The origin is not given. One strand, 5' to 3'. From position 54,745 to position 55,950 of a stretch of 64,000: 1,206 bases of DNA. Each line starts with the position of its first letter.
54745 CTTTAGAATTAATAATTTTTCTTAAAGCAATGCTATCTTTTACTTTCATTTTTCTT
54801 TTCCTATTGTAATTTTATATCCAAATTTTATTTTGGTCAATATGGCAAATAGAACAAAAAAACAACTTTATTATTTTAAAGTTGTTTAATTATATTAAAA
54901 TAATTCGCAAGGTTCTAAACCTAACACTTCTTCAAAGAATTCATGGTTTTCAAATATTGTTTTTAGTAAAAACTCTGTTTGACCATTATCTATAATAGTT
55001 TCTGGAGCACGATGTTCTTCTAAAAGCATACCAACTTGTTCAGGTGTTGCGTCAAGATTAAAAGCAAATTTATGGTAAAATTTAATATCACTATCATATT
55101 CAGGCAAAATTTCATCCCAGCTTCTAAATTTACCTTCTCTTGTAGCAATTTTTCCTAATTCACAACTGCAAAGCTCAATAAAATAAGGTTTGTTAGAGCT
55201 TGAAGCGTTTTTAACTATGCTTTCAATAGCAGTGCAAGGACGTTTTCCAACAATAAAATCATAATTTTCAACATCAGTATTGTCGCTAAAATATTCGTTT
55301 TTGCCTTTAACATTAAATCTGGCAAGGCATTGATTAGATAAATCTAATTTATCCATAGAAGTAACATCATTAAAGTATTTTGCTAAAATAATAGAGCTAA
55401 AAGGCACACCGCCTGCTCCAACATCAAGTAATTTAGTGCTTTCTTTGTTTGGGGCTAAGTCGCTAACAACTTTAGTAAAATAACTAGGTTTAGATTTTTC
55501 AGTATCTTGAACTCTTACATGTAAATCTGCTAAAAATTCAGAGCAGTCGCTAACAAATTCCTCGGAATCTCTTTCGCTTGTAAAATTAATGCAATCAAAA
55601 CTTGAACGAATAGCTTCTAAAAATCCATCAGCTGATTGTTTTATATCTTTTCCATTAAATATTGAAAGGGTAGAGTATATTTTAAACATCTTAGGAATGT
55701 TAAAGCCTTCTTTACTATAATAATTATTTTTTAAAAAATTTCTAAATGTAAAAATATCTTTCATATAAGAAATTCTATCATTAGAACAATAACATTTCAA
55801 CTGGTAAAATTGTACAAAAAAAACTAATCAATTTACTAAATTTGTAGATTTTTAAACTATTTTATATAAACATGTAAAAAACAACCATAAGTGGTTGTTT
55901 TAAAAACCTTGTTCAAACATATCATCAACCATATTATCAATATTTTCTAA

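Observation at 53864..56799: Three tandem, individually terminated paralogs of an uncharacterised two-domain protein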

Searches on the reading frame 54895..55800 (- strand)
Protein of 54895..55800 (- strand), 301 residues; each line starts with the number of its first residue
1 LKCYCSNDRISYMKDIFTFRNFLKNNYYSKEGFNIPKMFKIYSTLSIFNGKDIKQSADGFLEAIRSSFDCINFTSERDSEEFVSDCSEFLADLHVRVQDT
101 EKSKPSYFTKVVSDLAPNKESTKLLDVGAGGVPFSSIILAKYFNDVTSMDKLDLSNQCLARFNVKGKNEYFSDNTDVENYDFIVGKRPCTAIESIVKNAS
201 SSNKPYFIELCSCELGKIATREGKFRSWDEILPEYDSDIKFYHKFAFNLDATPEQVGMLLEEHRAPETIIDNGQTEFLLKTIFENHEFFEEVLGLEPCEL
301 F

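Call 4: search_protein_families(library=pfam, proteins=[window:54895-55800:-], max_evalue=1)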
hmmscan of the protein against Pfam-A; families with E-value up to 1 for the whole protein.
window:54895-55800:- (301 aa): 3 families
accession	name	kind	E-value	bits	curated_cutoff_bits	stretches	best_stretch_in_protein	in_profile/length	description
PF03059.22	NAS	-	0.0079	16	27.1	1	120-157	120-157/276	Nicotianamine synthase protein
PF13489.12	Methyltransf_23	-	0.12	12.5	27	1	109-159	10-60/164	Methyltransferase domain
PF01234.23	NNMT_PNMT_TEMT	-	0.24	11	25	1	113-162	48-98/261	NNMT/PNMT/TEMT family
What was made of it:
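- On Class I SAM-dependent methyltransferase superfamily: Not met by the three paralogs (12.5 bits or less, call 4).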

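Call 5: search_protein_families(library=ncbifam, proteins=[window:54895-55800:-], max_evalue=1)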
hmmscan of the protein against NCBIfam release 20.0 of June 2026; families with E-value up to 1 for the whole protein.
window:54895-55800:- (301 aa): 0 families

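Call 17: find_related_loci(query=A2, collection=genome_contigs, flank=10000)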
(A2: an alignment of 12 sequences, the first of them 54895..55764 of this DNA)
Query A2 (289 aa) in genome_contigs; peptide patterns used: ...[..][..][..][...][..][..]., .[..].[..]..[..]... (x = any residue, [..] = any of these).
222 stretches matched a pattern; 5 encode a relative of the query (tblastn E <= 1e-3); 5 distinct loci.
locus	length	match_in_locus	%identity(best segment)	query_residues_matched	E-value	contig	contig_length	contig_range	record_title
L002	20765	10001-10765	36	1-252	4e-44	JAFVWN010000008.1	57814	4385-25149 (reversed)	MAG: Clostridia bacterium isolate RGIG5459 Sheep_Colon-5__c186762, whole genome shotgun sequence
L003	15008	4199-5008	31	7-255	3e-40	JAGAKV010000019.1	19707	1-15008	MAG: Clostridia bacterium isolate RGIG8534 Water_deer_Cecum-2__c121750, whole genome shotgun sequence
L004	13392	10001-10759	34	7-257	2e-41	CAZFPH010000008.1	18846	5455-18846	MAG TPA_asm: uncultured Lachnospiraceae bacterium isolate SRP315200_co1_290 genome assembly, contig: NODE_5479_length_18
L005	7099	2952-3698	31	7-253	4e-37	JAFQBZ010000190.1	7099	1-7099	MAG: Clostridia bacterium isolate RGIG1681 Goat_Cecum-2__c788193, whole genome shotgun sequence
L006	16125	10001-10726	31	6-251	3e-36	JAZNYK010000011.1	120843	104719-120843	MAG: Clostridia bacterium isolate T1900044776_TS20190242.MAGScoT_cleanbin_000024 SGB_2482_k141_1647069, whole genome sho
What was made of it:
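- The loci come from ruminant-gut Clostridia genomes, presumably anaerobes (call 17, plus inference).
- Tried and rejected: The single genome-collection scan returned only relatives at 31-36% identity, from Clostridia and Lachnospiraceae metagenome-assembled genomes (call 17).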

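Call 25: predict_structure(alignment_id=A2)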
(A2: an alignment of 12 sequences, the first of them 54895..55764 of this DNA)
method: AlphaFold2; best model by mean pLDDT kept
length: 289 residues; sequences in the alignment: 12
mean_pLDDT: 86.0   pTM: 0.79
mean pLDDT of the five models: 86.0, 85.0, 83.3, 82.8, 82.2
residues with pLDDT >= 90: 164; 70-90: 77; 50-70: 44; < 50: 4
segments of 3 or more residues with pLDDT < 50: 255-258
pLDDT, mean of each block of 10 residues (from residue 1): 82 86 92 93 92 91 88 90 75 75 89 92 91 95 95 95 96 93 97 94 83 92 97 94 90 54 58 66 56
secondary structure, 60 per line:
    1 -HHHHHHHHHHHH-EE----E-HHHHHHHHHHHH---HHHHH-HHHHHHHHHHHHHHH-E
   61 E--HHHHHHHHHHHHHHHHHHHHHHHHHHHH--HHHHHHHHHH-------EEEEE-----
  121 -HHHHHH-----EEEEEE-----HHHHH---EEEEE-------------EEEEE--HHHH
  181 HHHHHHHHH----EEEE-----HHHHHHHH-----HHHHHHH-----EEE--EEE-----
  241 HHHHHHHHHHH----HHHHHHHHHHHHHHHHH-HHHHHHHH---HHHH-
elements in order: H2-13 H23-34 H38-42 H44-58 H64-91 H94-103 E111-115 H122-127 E133-138 H144-148 E152-156 E170-174 H177-189 E194-197 H203-210 H216-222 E228-230 E233-235 H241-251 H256-272 H274-281 H285-288
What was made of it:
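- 54895..55764 (-): Paralog P2 (A-type), 289 aa from ATG 55764. The AlphaFold2 model has pLDDT 86 (call 25).
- The AlphaFold2 full-length model has pLDDT 86 and pTM 0.79 (call 25).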

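Call 26: search_protein_representatives(alignment_id=A2)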
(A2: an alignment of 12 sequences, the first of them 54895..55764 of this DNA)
Query: 12 sequences, 302 profile positions. Proteins with E-value up to 0.001 (for the whole library): 421; up to 1e-10: 175; up to 1e-30: 114. The best 150 are listed.
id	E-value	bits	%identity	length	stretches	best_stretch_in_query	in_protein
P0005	1.7e-122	424.6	-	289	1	1-278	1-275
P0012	9.1e-98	343.4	-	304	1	1-282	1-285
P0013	1.1e-92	326.7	-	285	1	1-274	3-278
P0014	1.0e-91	323.6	-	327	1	1-301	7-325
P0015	3.6e-79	282.3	-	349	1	2-286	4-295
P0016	3.6e-75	269.2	-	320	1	1-282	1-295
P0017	6.4e-74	265.1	-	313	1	10-255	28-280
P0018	2.2e-73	263.4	-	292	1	1-253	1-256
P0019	2.2e-73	263.3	-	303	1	7-254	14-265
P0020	3.3e-72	259.5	-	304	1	7-271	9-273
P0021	8.9e-72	258.1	-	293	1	1-280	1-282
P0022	1.1e-70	254.5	-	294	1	1-268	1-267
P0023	1.4e-70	254.1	-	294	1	8-251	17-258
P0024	2.6e-70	253.3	-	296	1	6-254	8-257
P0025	1.2e-69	251.1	-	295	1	2-258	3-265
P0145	7.1e-20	87.6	-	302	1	108-202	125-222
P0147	5.1e-18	81.5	-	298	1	19-202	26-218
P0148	1.5e-16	76.7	-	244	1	34-201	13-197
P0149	2.8e-16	75.9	-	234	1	36-217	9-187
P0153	3.7e-15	72.2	-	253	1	58-210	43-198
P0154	3.8e-15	72.1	-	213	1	57-229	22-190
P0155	6.9e-15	71.3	-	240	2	157-225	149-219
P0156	1.7e-14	70.0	-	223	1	88-200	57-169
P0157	1.9e-14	69.8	-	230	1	41-201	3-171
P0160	7.1e-14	67.9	-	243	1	61-204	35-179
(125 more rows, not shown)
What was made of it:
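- The exhaustive profile search finds 421 representatives, 114 of them at E<=1e-30 (call 26).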

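Call 30: fold_search(model_id=the predicted structure, library=pdb)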
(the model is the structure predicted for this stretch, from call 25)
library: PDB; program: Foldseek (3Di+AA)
matches with E <= 10: 1700; with E <= 0.001: 163
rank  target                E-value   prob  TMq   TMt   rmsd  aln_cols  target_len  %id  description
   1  7c9m_D                6.0e-05  1.00  0.35  0.39  13.9       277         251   12  The structure of product-bound CntL, an aminobutyrate transferase in staphylopine biosynthesis (released 2021-04-28)
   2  8big_G                6.4e-05  1.00  0.34  0.31  13.2       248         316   13  O-Methyltransferase Plu4895 in complex with SAH (released 2023-03-08)
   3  5wp5_B                6.8e-05  1.00  0.31  0.21  12.5       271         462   14  Arabidopsis thaliana phosphoethanolamine N-methyltransferase 2 (AtPMT2) in complex with SAH (released 2017-11-15)
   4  3p9i_B                7.2e-05  1.00  0.35  0.30  11.3       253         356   12  Crystal structure of perennial ryegrass LpOMT1 complexed with S-adenosyl-L-homocysteine and sinapaldehyde (released 2011-01-12)
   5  4e70_B                7.2e-05  1.00  0.33  0.28  13.2       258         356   12  Crystal Structure Analysis of Coniferyl Alcohol 9-O-Methyltransferase from Linum Nodiflorum in Complex with Coniferyl  (released 2013-05-01)
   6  7wdq_A                7.6e-05  1.00  0.36  0.32  11.7       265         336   17  DsyB in complex with SAM (released 2022-06-01)
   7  1kyw_A                8.6e-05  1.00  0.37  0.32  13.4       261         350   11  Crystal Structure Analysis of Caffeic Acid/5-hydroxyferulic acid 3/5-O-methyltransferase in complex with 5-hydroxyconi (released 2002-08-28)
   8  3uj7_A                8.6e-05  1.00  0.28  0.31  11.6       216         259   15  Phosphoethanolamine methyltransferase from Plasmodium falciparum in complex with SAM and PO4 (released 2011-11-30)
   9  5wp5_A                8.6e-05  1.00  0.31  0.21  12.6       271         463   13  Arabidopsis thaliana phosphoethanolamine N-methyltransferase 2 (AtPMT2) in complex with SAH (released 2017-11-15)
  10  3uja                  9.7e-05  1.00  0.29  0.32  11.9       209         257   17  Phosphoethanolamine methyltransferase from Plasmodium falciparum in complex with phosphoethanolamine (released 2011-11-30)
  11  3reo_C                9.7e-05  1.00  0.33  0.27  14.1       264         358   14  Monolignol O-methyltransferase (MOMT) (released 2012-03-14)
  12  3ujb_A                1.0e-04  1.00  0.29  0.32  11.6       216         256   15  Phosphoethanolamine methyltransferase from Plasmodium falciparum in complex with SAH and phosphoethanolamine (released 2011-11-30)
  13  3g5l_A                1.1e-04  1.00  0.28  0.36   4.0       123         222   14  Crystal structure of putative S-adenosylmethionine dependent methyltransferase from Listeria monocytogenes (released 2009-02-17)
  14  3uj6                  1.1e-04  1.00  0.29  0.31  11.6       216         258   15  SeMet Phosphoethanolamine methyltransferase from Plasmodium falciparum in complex with SAM and PO4 (released 2011-11-30)
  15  7wdq_D                1.2e-04  1.00  0.37  0.35   9.5       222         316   16  DsyB in complex with SAM (released 2022-06-01)
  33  3fpj_B                2.2e-04  1.00  0.33  0.35  11.6       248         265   10  Crystal Structure of E81Q mutant of MtNAS in complex with S-ADENOSYLMETHIONINE (released 2009-10-06)
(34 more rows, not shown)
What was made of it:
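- The top full-length fold hit is CntL 7c9m, aligned over 277 columns, and MtNAS 3fpj is also listed (call 30).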

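Call 32: fold_search(model_id=the predicted structure, library=viral)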
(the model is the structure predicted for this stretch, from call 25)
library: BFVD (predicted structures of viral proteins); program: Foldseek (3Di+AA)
matches with E <= 10: 692; with E <= 0.001: 28
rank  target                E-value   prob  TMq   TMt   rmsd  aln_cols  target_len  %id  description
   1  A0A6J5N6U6            3.1e-05  1.00  0.36  0.29  11.2       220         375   13  AdoMet_MTases domain containing protein [uncultured Caudovirales phage]
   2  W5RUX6                7.5e-05  1.00  0.26  0.08  10.3       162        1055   20  (no name in the UniProt tables at hand)
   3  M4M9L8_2              1.5e-04  1.00  0.34  0.12  25.1       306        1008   13  (no name in the UniProt tables at hand)
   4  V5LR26                2.0e-04  1.00  0.35  0.40  13.7       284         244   12  (no name in the UniProt tables at hand)
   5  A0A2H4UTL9            2.3e-04  1.00  0.34  0.35  20.5       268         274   13  Methyltransferase TRM13-like [Bodo saltans virus]
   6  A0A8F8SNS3            2.9e-04  1.00  0.34  0.36  14.3       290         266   12  (no name in the UniProt tables at hand)
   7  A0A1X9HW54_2          2.9e-04  0.99  0.29  0.09  12.2       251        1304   13  (no name in the UniProt tables at hand)
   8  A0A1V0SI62            3.3e-04  1.00  0.28  0.29   8.9       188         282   17  Methyltransferase [Klosneuvirus KNV1]
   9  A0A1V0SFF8            3.5e-04  1.00  0.28  0.27  11.0       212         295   16  Methyltransferase [Hokovirus HKV1]
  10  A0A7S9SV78            3.7e-04  1.00  0.37  0.46   4.8       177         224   19  Methyltransferase domain protein [Virus NIOZ-UU159]
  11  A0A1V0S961            3.7e-04  0.99  0.28  0.27  12.7       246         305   12  Methyltransferase [Catovirus CTV1]
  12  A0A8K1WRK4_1          3.9e-04  0.99  0.33  0.10  14.6       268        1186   13  RNA helicase [Riboviria sp.]
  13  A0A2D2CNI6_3          3.9e-04  0.95  0.27  0.09  22.7       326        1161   12  (no name in the UniProt tables at hand)
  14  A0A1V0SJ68            4.2e-04  1.00  0.32  0.15  11.2       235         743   11  Methyltransferase [Klosneuvirus KNV1]
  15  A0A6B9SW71            4.4e-04  1.00  0.34  0.45   9.9       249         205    9  (no name in the UniProt tables at hand)
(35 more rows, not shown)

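Call 35: search_solved_structures(query=A3, max_evalue=10, show_alignments=5)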
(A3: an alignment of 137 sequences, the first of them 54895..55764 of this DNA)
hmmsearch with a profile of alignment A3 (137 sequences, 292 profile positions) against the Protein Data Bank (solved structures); distinct sequences matched with E-value up to 10: 35.
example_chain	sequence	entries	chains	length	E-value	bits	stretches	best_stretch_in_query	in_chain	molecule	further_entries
3m70_A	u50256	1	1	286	0.0034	20.1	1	115-182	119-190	Tellurite resistance protein tehB homolog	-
3jwg_A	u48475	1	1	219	0.0093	18.7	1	96-171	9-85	Methyltransferase type 12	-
3jwi_A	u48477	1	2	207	0.01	18.5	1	104-171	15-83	Methyltransferase type 12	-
5bp9_A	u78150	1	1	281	0.02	17.6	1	117-165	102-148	Putative methyltransferase protein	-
1d2g_A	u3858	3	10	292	0.029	17.1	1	97-156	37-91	GLYCINE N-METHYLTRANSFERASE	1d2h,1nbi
2azt_A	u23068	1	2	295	0.029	17.1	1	97-156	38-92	Glycine N-methyltransferase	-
1r74_A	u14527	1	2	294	0.029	17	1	97-156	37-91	Glycine N-methyltransferase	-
1bhj_A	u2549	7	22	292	0.029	17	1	97-156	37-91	GLYCINE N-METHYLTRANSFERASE | PROTEIN (GLYCINE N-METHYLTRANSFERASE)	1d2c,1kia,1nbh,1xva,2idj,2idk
12yi_A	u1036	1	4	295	0.029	17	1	97-156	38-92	Glycine N-methyltransferase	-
3thr_A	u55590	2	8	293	0.029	17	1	97-156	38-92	Glycine N-methyltransferase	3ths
1f3l_A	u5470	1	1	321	0.043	16.5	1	98-155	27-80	PROTEIN ARGININE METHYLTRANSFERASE PRMT3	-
2jqq_A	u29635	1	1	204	0.043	16.5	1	18-95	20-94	Conserved oligomeric Golgi complex subunit 2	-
4apo_A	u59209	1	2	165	0.1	15.2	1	200-261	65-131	AH RECEPTOR-INTERACTING PROTEIN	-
3sm3_A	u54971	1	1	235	0.12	15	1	108-147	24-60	SAM-dependent methyltransferases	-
3dtn_A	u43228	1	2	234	0.13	14.9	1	102-182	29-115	Putative Methyltransferase MM_2633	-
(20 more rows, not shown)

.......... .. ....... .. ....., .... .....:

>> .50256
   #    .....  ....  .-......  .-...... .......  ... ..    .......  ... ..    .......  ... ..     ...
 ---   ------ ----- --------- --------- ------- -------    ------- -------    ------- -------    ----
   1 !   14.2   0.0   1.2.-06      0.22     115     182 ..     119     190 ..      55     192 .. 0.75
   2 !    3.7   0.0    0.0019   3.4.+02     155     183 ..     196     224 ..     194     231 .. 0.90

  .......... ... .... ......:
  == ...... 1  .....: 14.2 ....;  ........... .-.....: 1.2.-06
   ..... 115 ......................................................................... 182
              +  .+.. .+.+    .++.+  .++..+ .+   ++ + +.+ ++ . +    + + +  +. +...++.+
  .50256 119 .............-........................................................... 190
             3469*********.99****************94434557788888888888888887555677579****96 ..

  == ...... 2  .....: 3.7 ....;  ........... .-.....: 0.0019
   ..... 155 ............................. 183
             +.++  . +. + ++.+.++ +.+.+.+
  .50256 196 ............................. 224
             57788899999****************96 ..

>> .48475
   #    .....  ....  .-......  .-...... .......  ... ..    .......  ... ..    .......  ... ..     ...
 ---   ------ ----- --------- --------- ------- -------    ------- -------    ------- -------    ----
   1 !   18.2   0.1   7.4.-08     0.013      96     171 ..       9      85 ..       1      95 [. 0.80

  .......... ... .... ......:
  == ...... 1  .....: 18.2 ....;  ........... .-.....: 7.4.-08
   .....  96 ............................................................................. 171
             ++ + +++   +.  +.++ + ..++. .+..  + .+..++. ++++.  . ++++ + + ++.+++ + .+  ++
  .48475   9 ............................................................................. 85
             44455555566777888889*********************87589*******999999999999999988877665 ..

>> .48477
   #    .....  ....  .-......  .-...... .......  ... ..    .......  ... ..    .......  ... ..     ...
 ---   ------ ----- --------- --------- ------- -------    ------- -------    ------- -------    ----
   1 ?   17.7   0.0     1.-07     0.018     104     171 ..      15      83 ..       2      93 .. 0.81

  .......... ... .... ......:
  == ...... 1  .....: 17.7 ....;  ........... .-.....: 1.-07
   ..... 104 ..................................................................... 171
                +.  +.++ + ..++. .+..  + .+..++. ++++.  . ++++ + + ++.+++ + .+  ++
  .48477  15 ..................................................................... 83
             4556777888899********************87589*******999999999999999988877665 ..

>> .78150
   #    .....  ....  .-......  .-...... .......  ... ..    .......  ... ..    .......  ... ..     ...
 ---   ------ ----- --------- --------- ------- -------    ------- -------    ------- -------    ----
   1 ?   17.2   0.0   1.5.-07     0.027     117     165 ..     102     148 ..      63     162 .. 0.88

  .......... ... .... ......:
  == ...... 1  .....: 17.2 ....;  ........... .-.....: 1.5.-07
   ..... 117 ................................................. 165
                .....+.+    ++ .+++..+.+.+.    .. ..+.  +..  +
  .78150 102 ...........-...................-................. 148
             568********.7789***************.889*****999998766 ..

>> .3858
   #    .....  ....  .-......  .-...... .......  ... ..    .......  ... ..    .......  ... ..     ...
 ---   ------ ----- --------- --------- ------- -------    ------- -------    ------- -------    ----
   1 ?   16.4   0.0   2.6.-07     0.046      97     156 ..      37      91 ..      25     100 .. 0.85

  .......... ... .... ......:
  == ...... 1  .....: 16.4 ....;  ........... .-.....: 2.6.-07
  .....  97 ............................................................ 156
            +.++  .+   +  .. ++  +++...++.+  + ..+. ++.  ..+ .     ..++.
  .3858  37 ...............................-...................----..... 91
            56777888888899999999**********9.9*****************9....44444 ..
